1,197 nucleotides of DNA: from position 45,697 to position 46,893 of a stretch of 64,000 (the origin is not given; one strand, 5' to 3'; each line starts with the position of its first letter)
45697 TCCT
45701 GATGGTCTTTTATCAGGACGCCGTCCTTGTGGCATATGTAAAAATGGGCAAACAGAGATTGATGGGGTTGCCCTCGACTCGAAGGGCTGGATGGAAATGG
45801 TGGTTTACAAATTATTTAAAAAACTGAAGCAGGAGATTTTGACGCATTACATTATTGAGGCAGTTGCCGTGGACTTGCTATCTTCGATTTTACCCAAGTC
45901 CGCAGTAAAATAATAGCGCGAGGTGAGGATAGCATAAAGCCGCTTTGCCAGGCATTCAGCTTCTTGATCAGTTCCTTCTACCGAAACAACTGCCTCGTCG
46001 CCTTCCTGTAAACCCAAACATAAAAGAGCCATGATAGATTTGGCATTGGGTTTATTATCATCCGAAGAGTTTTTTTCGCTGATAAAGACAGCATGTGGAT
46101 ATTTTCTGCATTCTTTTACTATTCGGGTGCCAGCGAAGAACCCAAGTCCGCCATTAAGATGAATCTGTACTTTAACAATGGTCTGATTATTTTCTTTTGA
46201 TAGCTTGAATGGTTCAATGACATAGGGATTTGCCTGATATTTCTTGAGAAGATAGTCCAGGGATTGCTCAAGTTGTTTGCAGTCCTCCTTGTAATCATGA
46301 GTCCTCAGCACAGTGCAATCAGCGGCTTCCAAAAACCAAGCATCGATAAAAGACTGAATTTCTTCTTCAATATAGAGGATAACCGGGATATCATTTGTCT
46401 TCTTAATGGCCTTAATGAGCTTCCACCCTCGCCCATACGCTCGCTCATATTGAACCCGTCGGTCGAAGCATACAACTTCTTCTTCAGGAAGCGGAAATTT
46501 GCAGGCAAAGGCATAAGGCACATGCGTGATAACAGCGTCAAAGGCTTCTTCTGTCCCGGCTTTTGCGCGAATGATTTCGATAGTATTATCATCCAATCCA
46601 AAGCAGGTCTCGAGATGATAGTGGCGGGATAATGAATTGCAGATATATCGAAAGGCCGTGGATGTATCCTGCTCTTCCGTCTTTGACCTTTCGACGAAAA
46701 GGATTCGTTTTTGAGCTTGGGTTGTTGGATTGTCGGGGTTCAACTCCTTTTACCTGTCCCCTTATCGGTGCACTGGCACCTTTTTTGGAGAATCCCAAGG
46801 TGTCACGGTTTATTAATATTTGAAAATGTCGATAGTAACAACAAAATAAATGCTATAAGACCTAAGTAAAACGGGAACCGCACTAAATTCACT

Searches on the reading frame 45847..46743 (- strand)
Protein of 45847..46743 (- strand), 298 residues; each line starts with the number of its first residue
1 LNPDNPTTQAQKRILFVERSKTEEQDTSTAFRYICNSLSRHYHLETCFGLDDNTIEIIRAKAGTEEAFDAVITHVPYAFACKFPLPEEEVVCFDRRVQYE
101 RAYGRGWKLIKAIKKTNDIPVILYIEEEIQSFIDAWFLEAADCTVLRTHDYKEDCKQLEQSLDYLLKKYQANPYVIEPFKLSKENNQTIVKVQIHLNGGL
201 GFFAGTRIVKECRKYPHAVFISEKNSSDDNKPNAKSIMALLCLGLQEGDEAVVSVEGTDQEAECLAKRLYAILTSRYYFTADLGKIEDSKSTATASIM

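Call 10: search_protein_families(library=pfam, proteins=[window:45847-46743:-], max_evalue=0.01)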
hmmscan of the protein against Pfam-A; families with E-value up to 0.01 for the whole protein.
window:45847-46743:- (298 aa): 1 family
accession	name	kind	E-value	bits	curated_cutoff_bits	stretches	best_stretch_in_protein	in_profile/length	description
PF00381.24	PTS-HPr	-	6.3e-10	39.4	23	1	191-262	4-70/81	PTS HPr component phosphorylation site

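Call 59: search_protein_families(library=ncbifam, proteins=[window:45847-46743:-], max_evalue=1)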
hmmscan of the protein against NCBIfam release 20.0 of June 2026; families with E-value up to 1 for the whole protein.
window:45847-46743:- (298 aa): 7 families
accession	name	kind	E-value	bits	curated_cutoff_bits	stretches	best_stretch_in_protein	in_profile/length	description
TIGR01003.1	PTS_HPr_family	subfamily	4.6e-08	32.9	47.9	1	192-262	6-72/82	HPr family phosphocarrier protein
NF010354.0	PRK13782.1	equivalog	4.7e-08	33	123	1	191-262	5-72/85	HPr family phosphocarrier protein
NF041319.1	PTS-HPr_Halo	equivalog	4.2e-06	27.1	140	1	199-263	12-75/87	phosphocarrier protein HPr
NF008319.0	PRK11109.1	equivalog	0.00019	20.9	302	1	183-262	281-359/376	fused PTS fructose transporter subunit IIA/HPr protein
NF010352.0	PRK13780.1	equivalog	0.00065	19.5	110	1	228-262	38-72/88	phosphocarrier protein HPr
NF008104.0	PRK10850.1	equivalog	0.0055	16.8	153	1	197-261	11-71/85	phosphocarrier protein Hpr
TIGR00228.1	ruvC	equivalog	0.11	12.4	100.65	1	142-191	29-77/156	crossover junction endodeoxyribonuclease RuvC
